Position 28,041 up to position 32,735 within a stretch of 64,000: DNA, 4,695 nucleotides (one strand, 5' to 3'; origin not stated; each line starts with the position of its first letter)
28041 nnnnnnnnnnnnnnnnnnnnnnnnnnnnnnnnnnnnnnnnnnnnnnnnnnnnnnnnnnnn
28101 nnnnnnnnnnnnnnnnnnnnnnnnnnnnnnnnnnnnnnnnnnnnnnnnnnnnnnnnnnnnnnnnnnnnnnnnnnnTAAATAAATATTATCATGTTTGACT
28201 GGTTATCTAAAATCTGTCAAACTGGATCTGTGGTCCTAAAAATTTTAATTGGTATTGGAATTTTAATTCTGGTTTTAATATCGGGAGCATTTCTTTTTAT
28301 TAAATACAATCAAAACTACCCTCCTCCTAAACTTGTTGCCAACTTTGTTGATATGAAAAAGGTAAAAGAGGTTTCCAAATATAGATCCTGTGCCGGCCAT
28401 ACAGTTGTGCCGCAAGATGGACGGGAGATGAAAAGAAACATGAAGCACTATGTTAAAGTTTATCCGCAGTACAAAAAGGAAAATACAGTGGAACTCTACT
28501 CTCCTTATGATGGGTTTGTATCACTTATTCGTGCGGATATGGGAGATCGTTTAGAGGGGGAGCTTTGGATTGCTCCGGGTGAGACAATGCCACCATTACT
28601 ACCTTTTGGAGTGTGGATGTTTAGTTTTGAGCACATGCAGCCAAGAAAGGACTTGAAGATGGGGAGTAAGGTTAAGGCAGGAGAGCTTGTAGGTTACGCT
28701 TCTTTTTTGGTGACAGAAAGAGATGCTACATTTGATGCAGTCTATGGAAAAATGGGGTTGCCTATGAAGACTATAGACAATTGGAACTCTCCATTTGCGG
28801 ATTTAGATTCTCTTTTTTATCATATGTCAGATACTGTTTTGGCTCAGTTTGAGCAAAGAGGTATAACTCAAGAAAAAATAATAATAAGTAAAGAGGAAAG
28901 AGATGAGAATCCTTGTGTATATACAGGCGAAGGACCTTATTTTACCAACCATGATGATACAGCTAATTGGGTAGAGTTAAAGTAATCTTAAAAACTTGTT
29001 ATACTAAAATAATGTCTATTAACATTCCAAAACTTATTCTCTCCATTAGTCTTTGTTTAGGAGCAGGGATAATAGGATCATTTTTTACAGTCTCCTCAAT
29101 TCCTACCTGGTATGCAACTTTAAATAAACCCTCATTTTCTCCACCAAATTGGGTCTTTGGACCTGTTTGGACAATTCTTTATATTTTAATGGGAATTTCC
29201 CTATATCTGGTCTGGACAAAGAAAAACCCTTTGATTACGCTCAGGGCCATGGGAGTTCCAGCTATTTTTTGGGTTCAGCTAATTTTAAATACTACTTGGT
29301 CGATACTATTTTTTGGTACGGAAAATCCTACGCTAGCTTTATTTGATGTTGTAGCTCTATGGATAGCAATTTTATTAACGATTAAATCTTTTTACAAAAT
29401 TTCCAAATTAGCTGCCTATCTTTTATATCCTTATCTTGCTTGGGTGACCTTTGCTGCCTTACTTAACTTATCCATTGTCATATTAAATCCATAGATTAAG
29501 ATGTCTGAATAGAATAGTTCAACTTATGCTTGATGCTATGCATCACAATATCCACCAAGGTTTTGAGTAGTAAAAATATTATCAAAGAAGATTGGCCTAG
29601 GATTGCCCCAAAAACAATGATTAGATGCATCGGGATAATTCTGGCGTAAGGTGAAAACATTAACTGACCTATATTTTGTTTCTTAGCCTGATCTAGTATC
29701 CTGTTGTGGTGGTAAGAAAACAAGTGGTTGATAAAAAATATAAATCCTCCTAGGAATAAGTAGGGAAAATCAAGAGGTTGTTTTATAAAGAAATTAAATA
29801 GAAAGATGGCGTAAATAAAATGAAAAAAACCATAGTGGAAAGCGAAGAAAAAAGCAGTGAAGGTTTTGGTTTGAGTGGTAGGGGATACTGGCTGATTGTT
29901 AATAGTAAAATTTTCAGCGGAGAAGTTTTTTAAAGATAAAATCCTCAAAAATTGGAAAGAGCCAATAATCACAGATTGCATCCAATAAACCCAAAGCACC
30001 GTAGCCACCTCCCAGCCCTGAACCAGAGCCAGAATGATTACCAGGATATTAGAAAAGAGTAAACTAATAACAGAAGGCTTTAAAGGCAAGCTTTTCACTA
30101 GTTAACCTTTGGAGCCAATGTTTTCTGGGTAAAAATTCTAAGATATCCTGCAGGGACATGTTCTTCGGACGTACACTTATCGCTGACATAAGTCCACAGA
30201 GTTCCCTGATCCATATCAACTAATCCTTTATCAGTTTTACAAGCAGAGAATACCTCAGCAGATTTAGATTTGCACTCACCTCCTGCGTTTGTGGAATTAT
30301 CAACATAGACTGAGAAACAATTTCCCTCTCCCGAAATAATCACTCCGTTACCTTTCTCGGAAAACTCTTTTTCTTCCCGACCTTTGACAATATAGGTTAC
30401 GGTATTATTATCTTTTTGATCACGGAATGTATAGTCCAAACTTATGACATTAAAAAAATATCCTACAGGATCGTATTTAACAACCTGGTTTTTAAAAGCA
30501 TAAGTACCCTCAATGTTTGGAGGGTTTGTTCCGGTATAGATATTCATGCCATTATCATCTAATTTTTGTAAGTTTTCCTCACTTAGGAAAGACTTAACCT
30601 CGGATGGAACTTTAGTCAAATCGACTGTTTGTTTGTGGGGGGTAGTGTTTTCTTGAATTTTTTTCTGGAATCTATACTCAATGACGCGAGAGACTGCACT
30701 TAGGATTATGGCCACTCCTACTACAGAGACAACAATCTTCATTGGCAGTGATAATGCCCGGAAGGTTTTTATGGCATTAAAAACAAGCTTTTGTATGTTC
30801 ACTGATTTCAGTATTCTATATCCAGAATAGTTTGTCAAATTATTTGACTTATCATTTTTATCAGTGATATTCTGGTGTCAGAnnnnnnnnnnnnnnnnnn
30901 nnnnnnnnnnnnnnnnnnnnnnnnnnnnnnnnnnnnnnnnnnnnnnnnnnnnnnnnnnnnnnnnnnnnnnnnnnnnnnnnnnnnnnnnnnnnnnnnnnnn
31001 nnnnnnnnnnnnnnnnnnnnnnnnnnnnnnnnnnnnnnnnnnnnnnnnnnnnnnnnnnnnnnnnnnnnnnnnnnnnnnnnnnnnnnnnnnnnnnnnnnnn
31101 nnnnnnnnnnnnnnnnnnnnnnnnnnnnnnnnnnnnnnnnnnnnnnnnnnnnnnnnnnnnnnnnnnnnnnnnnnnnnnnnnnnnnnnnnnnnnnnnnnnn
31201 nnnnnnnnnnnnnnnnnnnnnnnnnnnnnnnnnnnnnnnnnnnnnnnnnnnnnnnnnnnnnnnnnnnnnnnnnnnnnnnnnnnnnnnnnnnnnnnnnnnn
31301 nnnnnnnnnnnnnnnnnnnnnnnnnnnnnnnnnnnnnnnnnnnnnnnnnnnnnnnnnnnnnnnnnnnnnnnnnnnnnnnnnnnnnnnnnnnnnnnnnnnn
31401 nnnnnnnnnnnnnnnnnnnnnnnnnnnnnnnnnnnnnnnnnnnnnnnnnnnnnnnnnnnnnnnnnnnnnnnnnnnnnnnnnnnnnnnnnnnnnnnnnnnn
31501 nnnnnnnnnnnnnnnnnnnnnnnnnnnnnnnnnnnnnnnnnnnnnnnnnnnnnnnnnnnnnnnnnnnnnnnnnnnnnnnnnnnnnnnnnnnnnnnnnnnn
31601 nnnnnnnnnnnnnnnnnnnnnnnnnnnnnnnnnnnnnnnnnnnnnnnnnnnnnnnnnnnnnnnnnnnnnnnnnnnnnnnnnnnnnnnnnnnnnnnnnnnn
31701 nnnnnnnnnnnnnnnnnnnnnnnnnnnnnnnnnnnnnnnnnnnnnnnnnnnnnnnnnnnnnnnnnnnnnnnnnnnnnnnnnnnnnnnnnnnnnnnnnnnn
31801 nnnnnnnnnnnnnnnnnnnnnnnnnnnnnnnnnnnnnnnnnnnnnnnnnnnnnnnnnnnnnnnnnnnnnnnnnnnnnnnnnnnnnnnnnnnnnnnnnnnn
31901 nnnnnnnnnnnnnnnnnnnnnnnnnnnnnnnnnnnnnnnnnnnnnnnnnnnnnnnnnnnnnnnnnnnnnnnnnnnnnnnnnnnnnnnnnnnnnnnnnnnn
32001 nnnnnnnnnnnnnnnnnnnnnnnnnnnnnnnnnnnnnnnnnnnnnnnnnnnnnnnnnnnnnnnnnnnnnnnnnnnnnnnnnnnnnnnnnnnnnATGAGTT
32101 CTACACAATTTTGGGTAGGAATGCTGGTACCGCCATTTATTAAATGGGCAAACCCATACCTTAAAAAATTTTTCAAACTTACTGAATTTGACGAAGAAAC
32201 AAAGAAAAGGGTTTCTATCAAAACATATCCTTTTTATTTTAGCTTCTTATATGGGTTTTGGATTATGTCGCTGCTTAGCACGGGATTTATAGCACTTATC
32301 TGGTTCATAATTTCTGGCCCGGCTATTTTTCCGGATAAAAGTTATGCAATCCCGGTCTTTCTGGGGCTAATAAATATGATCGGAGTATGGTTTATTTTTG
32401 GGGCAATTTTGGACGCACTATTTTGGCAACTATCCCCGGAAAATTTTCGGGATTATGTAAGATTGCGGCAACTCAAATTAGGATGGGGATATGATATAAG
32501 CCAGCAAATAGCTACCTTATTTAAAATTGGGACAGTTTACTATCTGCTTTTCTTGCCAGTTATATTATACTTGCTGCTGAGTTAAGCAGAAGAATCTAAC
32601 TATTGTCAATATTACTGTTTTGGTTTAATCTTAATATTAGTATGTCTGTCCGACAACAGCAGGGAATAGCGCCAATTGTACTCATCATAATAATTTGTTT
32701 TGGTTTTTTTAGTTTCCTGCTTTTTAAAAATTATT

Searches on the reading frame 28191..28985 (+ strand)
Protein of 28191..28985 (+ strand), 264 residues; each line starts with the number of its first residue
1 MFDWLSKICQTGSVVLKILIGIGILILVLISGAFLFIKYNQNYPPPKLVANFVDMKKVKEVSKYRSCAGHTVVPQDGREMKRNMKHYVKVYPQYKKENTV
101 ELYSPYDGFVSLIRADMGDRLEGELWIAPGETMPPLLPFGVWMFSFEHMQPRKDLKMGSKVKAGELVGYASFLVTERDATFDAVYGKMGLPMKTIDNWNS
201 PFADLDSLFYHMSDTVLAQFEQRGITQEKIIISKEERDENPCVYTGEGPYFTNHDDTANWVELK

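Call 3: search_protein_families(library=pfam, max_evalue=0.1, proteins=[window:28191-28985:+])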
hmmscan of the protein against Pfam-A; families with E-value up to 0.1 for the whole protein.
window:28191-28985:+ (264 aa): 0 families

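Call 10: search_protein_families(library=ncbifam, max_evalue=0.01, proteins=[window:28191-28985:+])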
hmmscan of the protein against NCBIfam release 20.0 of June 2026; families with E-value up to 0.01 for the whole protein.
window:28191-28985:+ (264 aa): 0 families

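Call 32: search_solved_structures(query=window:28191-28985:+, max_evalue=10, show_alignments=2)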
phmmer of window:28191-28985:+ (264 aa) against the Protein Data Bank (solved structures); distinct sequences matched with E-value up to 10: 1.
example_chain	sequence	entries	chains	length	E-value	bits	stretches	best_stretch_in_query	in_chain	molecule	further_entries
9fqr_I4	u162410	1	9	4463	1.2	11.7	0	38-75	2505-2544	Dynein axonemal heavy chain 17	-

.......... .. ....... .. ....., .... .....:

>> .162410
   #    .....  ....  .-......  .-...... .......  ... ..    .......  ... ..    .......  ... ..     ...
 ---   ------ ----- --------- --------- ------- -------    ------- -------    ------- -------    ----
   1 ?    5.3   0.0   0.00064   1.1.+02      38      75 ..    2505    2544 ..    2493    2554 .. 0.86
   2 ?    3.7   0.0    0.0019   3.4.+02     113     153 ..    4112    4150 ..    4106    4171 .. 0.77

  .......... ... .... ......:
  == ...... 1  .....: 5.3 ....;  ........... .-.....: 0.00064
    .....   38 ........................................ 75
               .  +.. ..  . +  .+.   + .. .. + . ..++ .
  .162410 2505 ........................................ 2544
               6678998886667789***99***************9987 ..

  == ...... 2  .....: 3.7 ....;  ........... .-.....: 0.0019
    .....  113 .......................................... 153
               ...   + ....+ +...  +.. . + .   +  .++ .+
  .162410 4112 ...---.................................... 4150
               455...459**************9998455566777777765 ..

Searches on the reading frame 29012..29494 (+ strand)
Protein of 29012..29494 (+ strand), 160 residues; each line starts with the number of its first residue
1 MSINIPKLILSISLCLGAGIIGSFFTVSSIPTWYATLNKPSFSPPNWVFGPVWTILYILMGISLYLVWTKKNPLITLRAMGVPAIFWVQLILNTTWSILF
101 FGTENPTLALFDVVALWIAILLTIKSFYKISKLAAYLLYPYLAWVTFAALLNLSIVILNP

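Call 3: search_protein_families(library=pfam, max_evalue=0.1, proteins=[window:29012-29494:+])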
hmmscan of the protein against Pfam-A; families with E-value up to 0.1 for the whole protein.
window:29012-29494:+ (160 aa): 3 families
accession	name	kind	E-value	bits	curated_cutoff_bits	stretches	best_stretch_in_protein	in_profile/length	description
PF03073.20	TspO_MBR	-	2.2e-50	170.6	24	1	12-156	2-144/145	TspO/MBR family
PF16327.10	CcmF_C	-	0.0083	15.8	28.7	1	46-131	77-159/323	Cytochrome c-type biogenesis protein CcmF C-terminal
PF03729.18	DUF308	-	0.068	13.9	25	1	18-64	25-71/73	Short repeat of unknown function (DUF308)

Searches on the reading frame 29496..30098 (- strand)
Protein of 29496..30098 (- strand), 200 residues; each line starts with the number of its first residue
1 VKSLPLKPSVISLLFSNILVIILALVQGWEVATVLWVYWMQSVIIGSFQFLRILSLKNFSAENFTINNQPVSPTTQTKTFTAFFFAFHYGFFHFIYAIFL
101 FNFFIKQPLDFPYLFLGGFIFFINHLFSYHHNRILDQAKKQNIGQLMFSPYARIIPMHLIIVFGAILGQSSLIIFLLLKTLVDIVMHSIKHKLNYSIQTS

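Call 3: search_protein_families(library=pfam, max_evalue=0.1, proteins=[window:29496-30098:-])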
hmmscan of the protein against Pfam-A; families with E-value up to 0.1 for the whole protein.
window:29496-30098:- (200 aa): 1 family
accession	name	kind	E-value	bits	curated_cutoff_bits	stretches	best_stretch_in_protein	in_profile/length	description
PF20108.4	DUF6498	-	6.7e-43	146.8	23.7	1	5-194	7-201/207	Family of unknown function (DUF6498)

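Call 10: search_protein_families(library=ncbifam, max_evalue=0.01, proteins=[window:29496-30098:-])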
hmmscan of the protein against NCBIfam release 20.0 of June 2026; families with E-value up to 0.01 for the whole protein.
window:29496-30098:- (200 aa): 0 families

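Call 51: find_related_loci(query=window:29499-30098:-, collection=metagenome_contigs, flank=10000)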
Query seq(200 aa) (200 aa) in metagenome_contigs; peptide patterns used: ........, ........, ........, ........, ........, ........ (x = any residue, [..] = any of these).
303 stretches matched a pattern; 119 encode a relative of the query (tblastn E <= 1e-3); the best 80 are kept; 80 distinct loci.
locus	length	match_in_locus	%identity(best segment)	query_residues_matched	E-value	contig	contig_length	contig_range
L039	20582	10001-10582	73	7-200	2e-81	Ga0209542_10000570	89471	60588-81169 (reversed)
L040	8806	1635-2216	73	7-200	2e-81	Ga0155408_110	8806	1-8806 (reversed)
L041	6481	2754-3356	72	2-200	5e-81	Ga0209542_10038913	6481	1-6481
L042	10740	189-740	73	9-192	3e-80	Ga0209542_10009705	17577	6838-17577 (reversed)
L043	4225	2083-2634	73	9-192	3e-80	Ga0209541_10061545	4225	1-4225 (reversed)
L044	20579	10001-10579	78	7-198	1e-79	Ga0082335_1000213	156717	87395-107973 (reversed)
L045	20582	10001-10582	72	7-200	2e-79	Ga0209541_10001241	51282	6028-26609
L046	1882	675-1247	73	2-192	5e-82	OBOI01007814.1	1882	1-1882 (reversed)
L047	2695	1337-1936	70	1-200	1e-74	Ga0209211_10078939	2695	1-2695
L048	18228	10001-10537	74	20-198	2e-71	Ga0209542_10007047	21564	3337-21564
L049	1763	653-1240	53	7-192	2e-66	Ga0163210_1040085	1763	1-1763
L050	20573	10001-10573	54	7-192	5e-63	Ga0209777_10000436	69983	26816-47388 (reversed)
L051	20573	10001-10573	51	7-200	3e-59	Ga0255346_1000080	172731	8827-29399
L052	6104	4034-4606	51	7-200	3e-59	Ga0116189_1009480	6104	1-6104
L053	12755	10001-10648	50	1-192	2e-59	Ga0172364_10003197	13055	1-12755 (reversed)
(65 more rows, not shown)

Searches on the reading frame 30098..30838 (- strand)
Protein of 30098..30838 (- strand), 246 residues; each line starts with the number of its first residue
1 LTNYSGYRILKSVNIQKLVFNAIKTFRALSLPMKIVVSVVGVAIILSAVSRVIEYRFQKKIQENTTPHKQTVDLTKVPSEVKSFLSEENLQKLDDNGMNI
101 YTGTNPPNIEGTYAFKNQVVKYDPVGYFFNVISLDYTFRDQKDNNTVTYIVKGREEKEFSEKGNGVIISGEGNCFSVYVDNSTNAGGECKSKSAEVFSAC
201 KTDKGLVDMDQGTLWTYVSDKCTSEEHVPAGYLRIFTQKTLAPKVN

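Call 3: search_protein_families(library=pfam, max_evalue=0.1, proteins=[window:30098-30838:-])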
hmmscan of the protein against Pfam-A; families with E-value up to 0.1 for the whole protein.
window:30098-30838:- (246 aa): 0 families

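Call 10: search_protein_families(library=ncbifam, max_evalue=0.01, proteins=[window:30098-30838:-])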
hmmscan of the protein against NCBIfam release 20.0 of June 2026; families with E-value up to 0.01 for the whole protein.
window:30098-30838:- (246 aa): 0 families

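Call 50: find_homologous_proteins(query=window:30101-30742:-)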
Query seq(214 aa) (214 aa): 19 proteins with E <= 0.001 among 124 candidates.
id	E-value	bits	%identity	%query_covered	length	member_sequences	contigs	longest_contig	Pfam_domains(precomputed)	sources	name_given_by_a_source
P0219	2.2e-138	476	100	100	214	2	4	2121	-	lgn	-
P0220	5.1e-96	338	71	99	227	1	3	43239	-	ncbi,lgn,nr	ncbi:hypothetical protein HYS93_04060 [Candidatus Daviesbacteria bacterium]|nr:hypothetical protein 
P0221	2.8e-89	316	66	100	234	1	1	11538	-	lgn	-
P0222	3.1e-87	309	66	99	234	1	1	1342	-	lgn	-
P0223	2.7e-86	306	64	98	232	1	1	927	-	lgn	-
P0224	3.5e-85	303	62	100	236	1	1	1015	-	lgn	-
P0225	7.5e-85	302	62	100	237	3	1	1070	-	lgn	-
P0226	1.0e-83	298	63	99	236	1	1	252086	-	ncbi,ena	-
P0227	2.3e-83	297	63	99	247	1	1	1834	-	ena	-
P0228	3.4e-83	296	61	100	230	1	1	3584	-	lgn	-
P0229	3.9e-79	283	61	99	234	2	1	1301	-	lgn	-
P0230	1.8e-78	281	60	99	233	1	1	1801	-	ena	-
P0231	3.2e-78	280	62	99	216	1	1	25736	-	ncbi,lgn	-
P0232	2.6e-75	270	57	99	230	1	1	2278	-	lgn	-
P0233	2.0e-74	268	58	93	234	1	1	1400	-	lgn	-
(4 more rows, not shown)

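Call 90: search_solved_structures(query=A8, max_evalue=10)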
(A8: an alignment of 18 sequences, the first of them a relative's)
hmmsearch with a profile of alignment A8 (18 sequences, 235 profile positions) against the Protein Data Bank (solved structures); distinct sequences matched with E-value up to 10: 5.
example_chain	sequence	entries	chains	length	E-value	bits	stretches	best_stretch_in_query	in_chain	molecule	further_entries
2ct4_A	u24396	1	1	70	0.22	13.9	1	183-226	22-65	Cdc42-interacting protein 4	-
1zuu_A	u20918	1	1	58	0.24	13.7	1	180-224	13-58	BZZ1 protein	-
1zwt_A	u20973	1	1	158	0.26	13.6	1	149-193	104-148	Major structural subunit of bundle-forming pilus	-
6zq3_A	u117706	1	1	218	0.95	11.8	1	119-182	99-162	Silicatein alpha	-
6b4o_A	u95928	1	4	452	1.3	11.3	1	69-114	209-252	Glutathione reductase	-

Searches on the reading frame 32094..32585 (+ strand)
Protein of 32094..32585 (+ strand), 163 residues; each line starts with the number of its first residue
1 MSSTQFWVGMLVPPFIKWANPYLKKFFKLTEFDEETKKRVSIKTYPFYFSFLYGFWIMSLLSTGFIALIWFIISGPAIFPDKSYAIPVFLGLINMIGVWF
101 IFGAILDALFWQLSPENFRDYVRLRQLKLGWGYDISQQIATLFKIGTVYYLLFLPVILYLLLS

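Call 3: search_protein_families(library=pfam, max_evalue=0.1, proteins=[window:32094-32585:+])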
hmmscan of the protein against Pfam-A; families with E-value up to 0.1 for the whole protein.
window:32094-32585:+ (163 aa): 0 families

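Call 10: search_protein_families(library=ncbifam, max_evalue=0.01, proteins=[window:32094-32585:+])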
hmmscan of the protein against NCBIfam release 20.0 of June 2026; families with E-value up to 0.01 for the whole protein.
window:32094-32585:+ (163 aa): 0 families

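Call 41: search_protein_representatives(protein=window:32094-32582:+)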
Query: 163 residues. Proteins with E-value up to 0.001 (for the whole library): 20; up to 1e-10: 14; up to 1e-30: 9. The best 20 are listed.
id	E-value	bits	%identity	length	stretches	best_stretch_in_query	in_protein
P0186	3.5e-71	255.1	70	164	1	1-161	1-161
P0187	5.4e-49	182.9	68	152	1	1-114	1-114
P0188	4.6e-39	150.5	45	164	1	8-161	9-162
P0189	3.6e-38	147.6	48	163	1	1-162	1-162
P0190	1.5e-37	145.6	46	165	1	1-161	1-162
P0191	2.7e-34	135.0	44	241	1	8-162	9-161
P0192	7.0e-34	133.7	49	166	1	8-161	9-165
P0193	2.3e-33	132.0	44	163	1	8-161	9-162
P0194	1.1e-31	126.5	71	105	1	1-108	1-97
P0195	6.3e-28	114.3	40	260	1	8-161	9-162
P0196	3.2e-21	92.4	52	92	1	78-161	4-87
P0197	1.9e-19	86.6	36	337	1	21-157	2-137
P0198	1.2e-16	77.5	64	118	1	1-59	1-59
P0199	1.1e-15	74.4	69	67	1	1-52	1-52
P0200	6.1e-09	52.5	35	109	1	4-94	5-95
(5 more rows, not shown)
